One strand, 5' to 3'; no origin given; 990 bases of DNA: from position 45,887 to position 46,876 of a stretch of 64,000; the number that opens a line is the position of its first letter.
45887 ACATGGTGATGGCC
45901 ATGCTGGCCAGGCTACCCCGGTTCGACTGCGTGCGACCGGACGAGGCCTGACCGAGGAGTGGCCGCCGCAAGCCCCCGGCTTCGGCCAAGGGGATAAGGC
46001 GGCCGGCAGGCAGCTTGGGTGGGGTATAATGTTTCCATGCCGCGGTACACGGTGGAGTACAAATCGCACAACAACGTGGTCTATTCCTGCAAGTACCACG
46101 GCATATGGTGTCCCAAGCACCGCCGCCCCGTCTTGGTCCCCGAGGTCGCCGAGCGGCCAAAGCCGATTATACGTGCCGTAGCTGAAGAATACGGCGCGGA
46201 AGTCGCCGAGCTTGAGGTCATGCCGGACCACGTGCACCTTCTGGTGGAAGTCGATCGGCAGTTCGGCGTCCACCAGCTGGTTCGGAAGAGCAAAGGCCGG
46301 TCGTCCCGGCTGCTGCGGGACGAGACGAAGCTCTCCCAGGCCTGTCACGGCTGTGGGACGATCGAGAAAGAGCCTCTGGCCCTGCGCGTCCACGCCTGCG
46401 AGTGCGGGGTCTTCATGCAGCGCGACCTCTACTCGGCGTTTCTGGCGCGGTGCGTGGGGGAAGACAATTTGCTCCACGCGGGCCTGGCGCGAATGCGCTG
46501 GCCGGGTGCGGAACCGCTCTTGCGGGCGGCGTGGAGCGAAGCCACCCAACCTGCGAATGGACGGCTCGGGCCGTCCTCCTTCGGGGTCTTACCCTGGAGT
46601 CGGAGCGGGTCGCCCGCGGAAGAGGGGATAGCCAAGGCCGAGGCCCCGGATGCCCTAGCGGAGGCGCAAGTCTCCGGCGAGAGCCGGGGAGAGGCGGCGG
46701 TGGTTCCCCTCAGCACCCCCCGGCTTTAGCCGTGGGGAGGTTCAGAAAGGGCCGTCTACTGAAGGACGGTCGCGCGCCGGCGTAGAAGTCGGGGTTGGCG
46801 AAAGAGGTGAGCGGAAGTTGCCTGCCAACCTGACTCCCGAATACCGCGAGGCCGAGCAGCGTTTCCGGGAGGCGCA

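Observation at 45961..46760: Decayed IS200/IS605 element: single ORF fusing the TnpA HuH N-terminus to the TnpB C-terminal zinc ribbon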

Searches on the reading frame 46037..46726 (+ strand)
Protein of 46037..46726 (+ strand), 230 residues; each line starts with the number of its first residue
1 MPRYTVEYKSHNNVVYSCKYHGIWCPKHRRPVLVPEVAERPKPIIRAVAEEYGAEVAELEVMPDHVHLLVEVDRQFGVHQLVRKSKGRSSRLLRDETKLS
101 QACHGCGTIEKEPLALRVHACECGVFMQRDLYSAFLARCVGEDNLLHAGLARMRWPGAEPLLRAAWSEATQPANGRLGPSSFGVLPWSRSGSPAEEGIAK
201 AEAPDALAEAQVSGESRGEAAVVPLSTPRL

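Call 3: search_protein_families(library=pfam, proteins=[window:46037-46726:+], max_evalue=1)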
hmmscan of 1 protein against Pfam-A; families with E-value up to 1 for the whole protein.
seq(230 aa): 2 families
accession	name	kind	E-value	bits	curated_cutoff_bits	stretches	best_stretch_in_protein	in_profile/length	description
PF01797.21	Y1_Tnp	-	2.3e-24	86.3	23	1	15-98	2-85/121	Transposase IS200 like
PF07282.18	Cas12f1-like_TNB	-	0.00041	20.9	26.3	1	99-134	27-57/60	Cas12f1-like, TNB domain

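Call 4: search_protein_families(library=ncbifam, proteins=[window:46037-46726:+], max_evalue=1)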
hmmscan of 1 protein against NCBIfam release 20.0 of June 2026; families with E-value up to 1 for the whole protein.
seq(230 aa): 5 families
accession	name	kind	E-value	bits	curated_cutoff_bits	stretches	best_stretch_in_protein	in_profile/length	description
NF033573.1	transpos_IS200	equivalog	4.1e-26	91.7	55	1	8-98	1-91/126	IS200/IS605 family transposase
NF047646.1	REP_Tyr_transpos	equivalog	1.1e-06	28.6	80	1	44-99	37-94/146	REP-associated tyrosine transposase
NF038280.1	IS607_TnpB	exception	0.0058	15.6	350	1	100-147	350-398/431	IS607 family element RNA-guided endonuclease TnpB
NF038281.1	IS200_TnpB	exception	0.08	12.1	425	1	98-133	313-351/360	IS200/IS605 family element RNA-guided endonuclease TnpB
NF040570.1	guided_TnpB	subfamily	0.11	11.7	100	1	96-134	342-383/389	RNA-guided endonuclease TnpB family protein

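Call 7: find_homologous_proteins(query=window:46037-46726:+)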
Query seq(230 aa) (230 aa): 3150 proteins with E <= 0.001 among 8000 candidates; the best 120 are listed.
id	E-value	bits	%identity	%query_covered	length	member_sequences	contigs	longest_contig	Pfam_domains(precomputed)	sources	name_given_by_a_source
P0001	3.8e-152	523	100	100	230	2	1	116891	PF01797.22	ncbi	-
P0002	2.9e-77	278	86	65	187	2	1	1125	PF07282.19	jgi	jgi:hypothetical protein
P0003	1.4e-61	226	73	67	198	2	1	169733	PF07282.19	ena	-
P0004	5.7e-58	214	76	58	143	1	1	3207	-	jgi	jgi:putative transposase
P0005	8.0e-58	214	72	63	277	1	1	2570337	PF07282.19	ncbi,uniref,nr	ncbi:protein of unknown function [Candidatus Hydrogenisulfobacillus filiaventi]|uniref:Cas12f1-like 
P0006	1.1e-56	210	69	67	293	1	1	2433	PF07282.19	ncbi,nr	ncbi:MAG: transposase [Clostridia bacterium]|nr:transposase [Clostridia bacterium]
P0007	1.1e-55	207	74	58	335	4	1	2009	PF07282.19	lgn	-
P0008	6.1e-55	205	74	58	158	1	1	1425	PF07282.19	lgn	-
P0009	1.3e-54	203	75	58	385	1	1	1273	PF07282.19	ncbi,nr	ncbi:MAG: transposase, partial [Clostridia bacterium]|nr:transposase [Clostridia bacterium]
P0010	3.1e-54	202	75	57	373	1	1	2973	PF07282.19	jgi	jgi:transposase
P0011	3.9e-52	195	73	56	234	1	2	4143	PF07282.19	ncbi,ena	ncbi:MAG: hypothetical protein C4303_09300 [candidate division GAL15 bacterium]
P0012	8.0e-50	188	69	58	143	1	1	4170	-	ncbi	-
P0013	2.9e-46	176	58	67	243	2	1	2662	PF07282.19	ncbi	-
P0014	1.0e-44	171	84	43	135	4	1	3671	PF01797.22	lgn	-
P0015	1.1e-44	171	83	43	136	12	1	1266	PF01797.22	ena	-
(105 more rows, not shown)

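Call 10: find_encoding_contigs(protein=P0001, flank=3000, max_places=4)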
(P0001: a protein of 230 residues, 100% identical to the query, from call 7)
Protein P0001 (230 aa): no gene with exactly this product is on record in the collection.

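Call 11: find_encoding_contigs(protein=P0010, flank=3000, max_places=4)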
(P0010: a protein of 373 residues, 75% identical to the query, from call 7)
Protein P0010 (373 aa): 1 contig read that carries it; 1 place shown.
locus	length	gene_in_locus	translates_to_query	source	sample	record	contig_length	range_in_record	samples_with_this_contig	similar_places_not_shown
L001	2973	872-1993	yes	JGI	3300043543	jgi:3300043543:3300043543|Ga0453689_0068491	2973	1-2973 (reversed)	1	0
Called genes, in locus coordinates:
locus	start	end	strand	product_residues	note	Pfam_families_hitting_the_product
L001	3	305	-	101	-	?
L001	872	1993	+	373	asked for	PF07282:Cas12f1-like_TNB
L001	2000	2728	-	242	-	-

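Call 13: find_encoding_contigs(protein=P0005, flank=4000, max_places=4)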
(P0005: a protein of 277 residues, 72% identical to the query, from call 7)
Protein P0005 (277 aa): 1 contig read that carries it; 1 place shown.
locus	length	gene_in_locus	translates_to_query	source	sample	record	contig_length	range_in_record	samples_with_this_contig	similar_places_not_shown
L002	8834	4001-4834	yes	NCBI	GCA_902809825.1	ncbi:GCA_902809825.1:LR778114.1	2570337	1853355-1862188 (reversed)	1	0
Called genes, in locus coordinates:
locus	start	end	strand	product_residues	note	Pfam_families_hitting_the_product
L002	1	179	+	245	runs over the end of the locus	-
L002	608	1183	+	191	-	-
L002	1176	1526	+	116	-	-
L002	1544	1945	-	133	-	-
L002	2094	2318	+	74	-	-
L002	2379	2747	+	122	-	-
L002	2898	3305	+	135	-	PF01797:Y1_Tnp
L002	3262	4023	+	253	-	-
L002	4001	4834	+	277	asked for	PF07282:Cas12f1-like_TNB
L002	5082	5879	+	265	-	-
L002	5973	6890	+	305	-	PF02086:MethyltransfD12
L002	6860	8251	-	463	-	PF07282:Cas12f1-like_TNB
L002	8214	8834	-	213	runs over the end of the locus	PF00376:MerR, PF12728:HTH_17 (weak), PF13411:MerR_1, PF00239:Resolvase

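Call 14: find_encoding_contigs(protein=P0003, flank=4000, max_places=4)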
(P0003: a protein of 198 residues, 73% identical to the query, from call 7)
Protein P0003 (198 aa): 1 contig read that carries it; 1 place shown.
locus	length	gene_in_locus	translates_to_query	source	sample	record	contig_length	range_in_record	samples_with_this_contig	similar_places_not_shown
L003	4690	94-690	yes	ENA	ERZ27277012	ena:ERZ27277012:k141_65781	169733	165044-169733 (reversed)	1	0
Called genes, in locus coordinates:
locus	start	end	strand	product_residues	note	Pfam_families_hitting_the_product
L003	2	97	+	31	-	?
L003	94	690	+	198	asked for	PF07282:Cas12f1-like_TNB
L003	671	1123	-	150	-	-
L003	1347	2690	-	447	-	PF13205:Big_5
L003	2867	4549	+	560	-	PF22148:Fervidolysin_NPro-like, PF00082:Peptidase_S8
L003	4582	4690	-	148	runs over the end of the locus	-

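Call 18: list_cluster_members(proteins=[P0001, P0002, P0011])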
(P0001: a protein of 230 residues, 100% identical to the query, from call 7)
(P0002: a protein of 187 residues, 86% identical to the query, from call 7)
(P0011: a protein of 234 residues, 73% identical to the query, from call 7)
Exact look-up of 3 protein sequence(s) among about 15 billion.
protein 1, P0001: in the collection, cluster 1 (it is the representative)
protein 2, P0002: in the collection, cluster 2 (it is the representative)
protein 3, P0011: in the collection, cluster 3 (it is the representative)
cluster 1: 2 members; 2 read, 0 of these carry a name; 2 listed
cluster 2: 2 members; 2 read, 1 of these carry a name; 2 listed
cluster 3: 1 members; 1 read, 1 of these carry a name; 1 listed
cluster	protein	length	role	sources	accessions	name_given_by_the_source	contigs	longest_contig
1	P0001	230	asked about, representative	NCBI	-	-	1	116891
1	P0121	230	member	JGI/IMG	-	-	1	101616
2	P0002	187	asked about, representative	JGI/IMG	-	hypothetical protein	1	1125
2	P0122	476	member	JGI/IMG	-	-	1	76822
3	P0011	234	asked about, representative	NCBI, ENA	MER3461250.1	MAG: hypothetical protein C4303_09300 [candidate division GAL15 bacterium]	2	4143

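Call 19: find_encoding_contigs(protein=P0002, flank=3000, max_places=4)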
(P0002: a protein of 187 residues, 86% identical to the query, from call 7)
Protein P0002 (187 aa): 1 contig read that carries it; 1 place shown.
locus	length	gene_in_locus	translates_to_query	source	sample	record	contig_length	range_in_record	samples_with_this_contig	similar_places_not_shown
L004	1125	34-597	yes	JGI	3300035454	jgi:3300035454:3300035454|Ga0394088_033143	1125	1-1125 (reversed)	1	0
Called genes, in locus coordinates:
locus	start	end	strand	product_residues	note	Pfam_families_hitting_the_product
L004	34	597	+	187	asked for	PF07282:Cas12f1-like_TNB (weak)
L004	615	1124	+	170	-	?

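Call 21: find_encoding_contigs(protein=P0122, flank=4000, max_places=4)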
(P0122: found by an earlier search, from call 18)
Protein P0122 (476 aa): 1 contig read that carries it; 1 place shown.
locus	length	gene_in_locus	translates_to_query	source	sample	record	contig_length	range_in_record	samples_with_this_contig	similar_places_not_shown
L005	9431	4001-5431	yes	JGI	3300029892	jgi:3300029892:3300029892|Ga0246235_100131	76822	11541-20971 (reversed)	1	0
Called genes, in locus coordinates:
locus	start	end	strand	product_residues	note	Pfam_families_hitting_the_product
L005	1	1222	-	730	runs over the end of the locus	-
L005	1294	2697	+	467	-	PF07833:Cu_amine_oxidN1, PF09587:PGA_cap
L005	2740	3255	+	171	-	PF00578:AhpC-TSA, PF08534:Redoxin, PF00085:Thioredoxin (weak), PF13905:Thioredoxin_8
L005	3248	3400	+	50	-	-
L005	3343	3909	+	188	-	PF01797:Y1_Tnp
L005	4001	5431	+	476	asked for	PF07282:Cas12f1-like_TNB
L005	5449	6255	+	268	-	PF12801:Fer4_5 (weak)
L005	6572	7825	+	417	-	-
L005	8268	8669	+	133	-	-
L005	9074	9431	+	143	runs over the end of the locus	-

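Call 22: find_encoding_contigs(protein=P0121, flank=4000, max_places=4)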
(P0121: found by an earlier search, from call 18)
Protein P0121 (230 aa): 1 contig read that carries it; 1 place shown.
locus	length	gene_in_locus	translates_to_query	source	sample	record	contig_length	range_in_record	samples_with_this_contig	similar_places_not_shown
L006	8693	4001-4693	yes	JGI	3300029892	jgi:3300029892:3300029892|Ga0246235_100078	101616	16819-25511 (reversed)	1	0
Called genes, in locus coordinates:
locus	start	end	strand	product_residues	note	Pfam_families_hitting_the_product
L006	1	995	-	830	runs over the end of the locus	PF02463:SMC_N (weak), PF13476:AAA_23, PF13514:AAA_27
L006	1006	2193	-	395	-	PF00149:Metallophos, PF12850:Metallophos_2 (faint)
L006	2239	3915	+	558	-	PF02310:B12-binding, PF04055:Radical_SAM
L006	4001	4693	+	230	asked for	PF01797:Y1_Tnp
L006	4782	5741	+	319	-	PF01926:MMR_HSR1, PF02421:FeoB_N, PF02824:TGS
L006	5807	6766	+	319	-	PF13623:SurA_N_2 (faint), PF13624:SurA_N_3 (weak), PF13145:Rotamase_2, PF00639:Rotamase, PF13616:Rotamase_3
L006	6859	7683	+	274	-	PF01208:URO-D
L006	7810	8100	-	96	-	PF01850:PIN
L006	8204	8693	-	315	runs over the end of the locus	-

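Call 29: find_related_loci(query=A6, collection=genome_contigs, flank=3000)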
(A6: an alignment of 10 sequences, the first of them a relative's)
Query A6 (476 aa) in genome_contigs; peptide patterns used: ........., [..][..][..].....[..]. (x = any residue, [..] = any of these).
598 stretches matched a pattern (row limit reached: there are more); 518 encode a relative of the query (tblastn E <= 1e-3); the best 80 are kept; 80 distinct loci.
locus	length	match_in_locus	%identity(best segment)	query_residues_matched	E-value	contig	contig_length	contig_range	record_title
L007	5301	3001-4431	78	1-476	0e+0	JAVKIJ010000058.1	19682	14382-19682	MAG: Candidatus Fervidifonticultor quintus isolate JZ-2_201803_bins_44 JZ-2_201803_bins_44_scaffold_58, whole genome sho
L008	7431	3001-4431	74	1-476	0e+0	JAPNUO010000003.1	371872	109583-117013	MAG: Bacillota bacterium isolate CF.Solf.bin.9 NODE_3_length_371872_cov_113.116575, whole genome shotgun sequence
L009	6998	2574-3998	75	1-476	0e+0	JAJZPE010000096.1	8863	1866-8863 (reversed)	MAG: Bacillota bacterium isolate SKS1.bin113 NODE_13906_length_8863_cov_2.993819, whole genome shotgun sequence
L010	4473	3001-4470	78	1-476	0e+0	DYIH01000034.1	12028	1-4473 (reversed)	MAG TPA_asm: Thermaerobacter marianensis isolate TT109_2_68_7 Afr_mines_TT109_1093_length_12028_cov_3_117347, whole geno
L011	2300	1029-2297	80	1-423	0e+0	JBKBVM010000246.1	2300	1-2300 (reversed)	MAG: bacterium isolate 21I_052.bin.53 NODE_246_length_2300_cov_4.125056, whole genome shotgun sequence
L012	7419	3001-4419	71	1-474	0e+0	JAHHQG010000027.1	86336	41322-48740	MAG: Clostridiales bacterium isolate RBS10-35 bin35_contig27, whole genome shotgun sequence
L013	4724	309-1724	58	1-476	2e-173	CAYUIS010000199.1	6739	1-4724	MAG TPA_asm: uncultured Anaerolineales bacterium isolate SRP214966_co2_450 genome assembly, contig: NODE_21712_length_67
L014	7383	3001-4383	53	1-462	2e-149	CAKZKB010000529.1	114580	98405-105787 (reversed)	MAG TPA_asm: uncultured cyanobacterium isolate SRR4030105_bin.30_CONCOCT_v1.1_MAG genome assembly, contig: ERZ781359.23,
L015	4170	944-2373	76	1-476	0e+0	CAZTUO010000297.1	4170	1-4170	MAG TPA_asm: uncultured Nitrospira sp. isolate binchicken_co30_85 genome assembly, contig: NODE_10955_length_4170_cov_4.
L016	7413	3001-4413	45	1-476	4e-138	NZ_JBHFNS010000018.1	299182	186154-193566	Floridaenema fluviatile BLCC-F154 k141_3271, whole genome shotgun sequence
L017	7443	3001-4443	46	1-476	1e-137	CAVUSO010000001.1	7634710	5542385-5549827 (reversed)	MAG: uncultured cyanobacterium isolate MFD01689.bin.1.35 genome assembly, contig: contig_27210, whole genome shotgun seq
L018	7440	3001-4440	46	1-476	1e-135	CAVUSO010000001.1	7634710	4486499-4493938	MAG: uncultured cyanobacterium isolate MFD01689.bin.1.35 genome assembly, contig: contig_27210, whole genome shotgun seq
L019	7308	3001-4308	52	1-432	7e-136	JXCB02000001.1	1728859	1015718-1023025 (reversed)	Tolypothrix campylonemoides VB511288 scaffold_000, whole genome shotgun sequence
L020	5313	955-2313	47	1-457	4e-136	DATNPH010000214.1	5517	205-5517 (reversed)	MAG TPA_asm: Coleofasciculaceae cyanobacterium isolate SMAG_U16476 k141_346250, whole genome shotgun sequence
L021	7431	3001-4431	46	1-476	4e-134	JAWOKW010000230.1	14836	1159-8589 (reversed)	MAG: Candidatus Methanoperedens sp. isolate bin_184_1 c_000049273053, whole genome shotgun sequence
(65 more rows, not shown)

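Call 49: search_protein_families(library=pfam, proteins=[P0122, L001:308-1993:+], max_evalue=0.01)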
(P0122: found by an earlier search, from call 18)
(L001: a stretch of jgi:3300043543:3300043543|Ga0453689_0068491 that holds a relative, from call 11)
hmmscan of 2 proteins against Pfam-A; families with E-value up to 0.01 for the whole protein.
P0122 (476 aa): 1 family
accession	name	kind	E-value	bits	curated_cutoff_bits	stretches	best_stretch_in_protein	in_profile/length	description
PF07282.18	Cas12f1-like_TNB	-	6.3e-09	36.3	26.3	1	320-380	4-57/60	Cas12f1-like, TNB domain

L001:308-1993:+ (561 aa): 1 family
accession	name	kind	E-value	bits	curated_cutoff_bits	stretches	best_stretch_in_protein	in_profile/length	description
PF07282.18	Cas12f1-like_TNB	-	7.1e-10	39.3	26.3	1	405-466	3-57/60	Cas12f1-like, TNB domain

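Call 50: search_protein_families(library=ncbifam, proteins=[P0122, L001:308-1993:+], max_evalue=0.01)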
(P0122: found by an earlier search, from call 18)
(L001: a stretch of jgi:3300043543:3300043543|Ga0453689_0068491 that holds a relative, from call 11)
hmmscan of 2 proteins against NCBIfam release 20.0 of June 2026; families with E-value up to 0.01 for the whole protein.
P0122 (476 aa): 3 families
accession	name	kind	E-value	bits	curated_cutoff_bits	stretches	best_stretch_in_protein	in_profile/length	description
NF040570.1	guided_TnpB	subfamily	6.1e-28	98.2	100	1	58-380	59-383/389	RNA-guided endonuclease TnpB family protein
NF038281.1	IS200_TnpB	exception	3.6e-10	39.5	425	1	161-379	155-351/360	IS200/IS605 family element RNA-guided endonuclease TnpB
NF038192.1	V_cas_c2c8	exception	3.5e-09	36.3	350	1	186-305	264-383/457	type V CRISPR-associated protein C2c8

L001:308-1993:+ (561 aa): 4 families
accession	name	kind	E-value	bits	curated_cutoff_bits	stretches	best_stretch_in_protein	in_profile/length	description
NF040570.1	guided_TnpB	subfamily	3.9e-36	125.2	100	1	67-466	5-383/389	RNA-guided endonuclease TnpB family protein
NF038281.1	IS200_TnpB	exception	1.8e-14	53.7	425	1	231-465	142-351/360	IS200/IS605 family element RNA-guided endonuclease TnpB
NF038280.1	IS607_TnpB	exception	1.7e-10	40.5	350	1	248-467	180-386/431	IS607 family element RNA-guided endonuclease TnpB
NF038192.1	V_cas_c2c8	exception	4.8e-10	39.1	350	1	247-391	242-383/457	type V CRISPR-associated protein C2c8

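Call 61: search_solved_structures(query=P0122, max_evalue=0.01, show_alignments=1)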
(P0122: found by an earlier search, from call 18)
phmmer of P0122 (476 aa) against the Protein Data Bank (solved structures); distinct sequences matched with E-value up to 0.01: 0.
